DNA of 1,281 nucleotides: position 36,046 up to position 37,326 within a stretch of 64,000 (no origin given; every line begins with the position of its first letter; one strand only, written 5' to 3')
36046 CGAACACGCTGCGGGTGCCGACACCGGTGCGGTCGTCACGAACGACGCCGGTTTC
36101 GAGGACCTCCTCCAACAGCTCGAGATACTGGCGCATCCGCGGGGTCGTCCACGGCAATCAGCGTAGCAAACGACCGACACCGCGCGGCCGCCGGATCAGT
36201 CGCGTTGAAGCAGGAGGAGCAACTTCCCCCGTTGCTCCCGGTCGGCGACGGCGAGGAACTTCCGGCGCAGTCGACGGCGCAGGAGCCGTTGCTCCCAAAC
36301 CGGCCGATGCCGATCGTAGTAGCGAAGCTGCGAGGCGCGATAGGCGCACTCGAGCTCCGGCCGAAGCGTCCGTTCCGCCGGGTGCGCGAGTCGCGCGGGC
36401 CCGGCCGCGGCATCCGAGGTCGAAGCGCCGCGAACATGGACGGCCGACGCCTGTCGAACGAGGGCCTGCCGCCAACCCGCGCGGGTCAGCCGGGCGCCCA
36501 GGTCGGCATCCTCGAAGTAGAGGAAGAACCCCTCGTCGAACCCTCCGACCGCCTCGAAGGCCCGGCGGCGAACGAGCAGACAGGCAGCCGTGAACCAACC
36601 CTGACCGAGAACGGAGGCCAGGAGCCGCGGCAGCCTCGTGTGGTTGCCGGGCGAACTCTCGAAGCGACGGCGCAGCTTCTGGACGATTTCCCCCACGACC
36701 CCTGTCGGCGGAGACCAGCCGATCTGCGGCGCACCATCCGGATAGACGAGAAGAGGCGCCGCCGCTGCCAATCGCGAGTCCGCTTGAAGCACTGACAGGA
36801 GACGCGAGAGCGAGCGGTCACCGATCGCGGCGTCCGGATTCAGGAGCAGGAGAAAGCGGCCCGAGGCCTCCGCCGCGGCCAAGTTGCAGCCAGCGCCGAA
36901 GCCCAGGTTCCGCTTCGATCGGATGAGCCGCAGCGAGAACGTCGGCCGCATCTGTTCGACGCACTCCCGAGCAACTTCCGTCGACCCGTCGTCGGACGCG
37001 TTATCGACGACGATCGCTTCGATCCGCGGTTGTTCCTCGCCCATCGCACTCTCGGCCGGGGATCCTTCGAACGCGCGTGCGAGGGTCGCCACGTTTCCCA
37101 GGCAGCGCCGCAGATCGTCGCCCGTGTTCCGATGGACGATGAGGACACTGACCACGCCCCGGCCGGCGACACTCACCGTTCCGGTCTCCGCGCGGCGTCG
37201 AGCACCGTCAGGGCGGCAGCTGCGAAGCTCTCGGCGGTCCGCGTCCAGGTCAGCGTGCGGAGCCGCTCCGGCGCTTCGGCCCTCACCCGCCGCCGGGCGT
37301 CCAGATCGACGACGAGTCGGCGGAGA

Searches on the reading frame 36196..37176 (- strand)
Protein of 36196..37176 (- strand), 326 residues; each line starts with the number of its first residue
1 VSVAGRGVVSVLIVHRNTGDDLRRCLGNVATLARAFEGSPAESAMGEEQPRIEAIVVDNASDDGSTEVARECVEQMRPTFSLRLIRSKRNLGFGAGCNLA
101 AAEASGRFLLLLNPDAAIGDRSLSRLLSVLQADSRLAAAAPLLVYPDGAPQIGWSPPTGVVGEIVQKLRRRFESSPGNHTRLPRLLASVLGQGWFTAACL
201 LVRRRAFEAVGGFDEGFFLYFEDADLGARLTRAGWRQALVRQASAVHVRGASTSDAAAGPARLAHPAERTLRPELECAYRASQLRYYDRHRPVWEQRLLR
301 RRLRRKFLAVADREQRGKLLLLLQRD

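Call 29: find_encoding_contigs(protein=window:36196-37176:-, flank=10000, max_places=6)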
Protein window:36196-37176:- (326 aa): 3 contigs read that carry it; 2 places shown.
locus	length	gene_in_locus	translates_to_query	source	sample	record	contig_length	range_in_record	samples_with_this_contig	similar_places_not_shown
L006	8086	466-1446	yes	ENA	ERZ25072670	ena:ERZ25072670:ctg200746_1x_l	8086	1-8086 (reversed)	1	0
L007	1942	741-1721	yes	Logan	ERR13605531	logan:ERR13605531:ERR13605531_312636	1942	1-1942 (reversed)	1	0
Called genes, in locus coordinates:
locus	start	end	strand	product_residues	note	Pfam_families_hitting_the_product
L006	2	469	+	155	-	?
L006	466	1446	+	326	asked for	PF00535:Glycos_transf_2, PF13641:Glyco_tranf_2_3, PF13632:Glyco_trans_2_3 (weak)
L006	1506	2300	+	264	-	PF00303:Thymidylat_synt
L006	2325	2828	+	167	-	PF00186:DHFR_1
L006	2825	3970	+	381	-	PF08331:QueG_DUF1730, PF00037:Fer4 (faint), PF12838:Fer4_7 (faint), PF13484:Fer4_16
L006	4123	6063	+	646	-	-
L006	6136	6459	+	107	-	PF18291:HU-HIG, PF00216:Bac_DNA_binding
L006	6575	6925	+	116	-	PF20382:DUF6677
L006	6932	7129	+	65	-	-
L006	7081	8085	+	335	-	?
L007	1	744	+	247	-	?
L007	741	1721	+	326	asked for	PF00535:Glycos_transf_2, PF13641:Glyco_tranf_2_3, PF13632:Glyco_trans_2_3 (weak)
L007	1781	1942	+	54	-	?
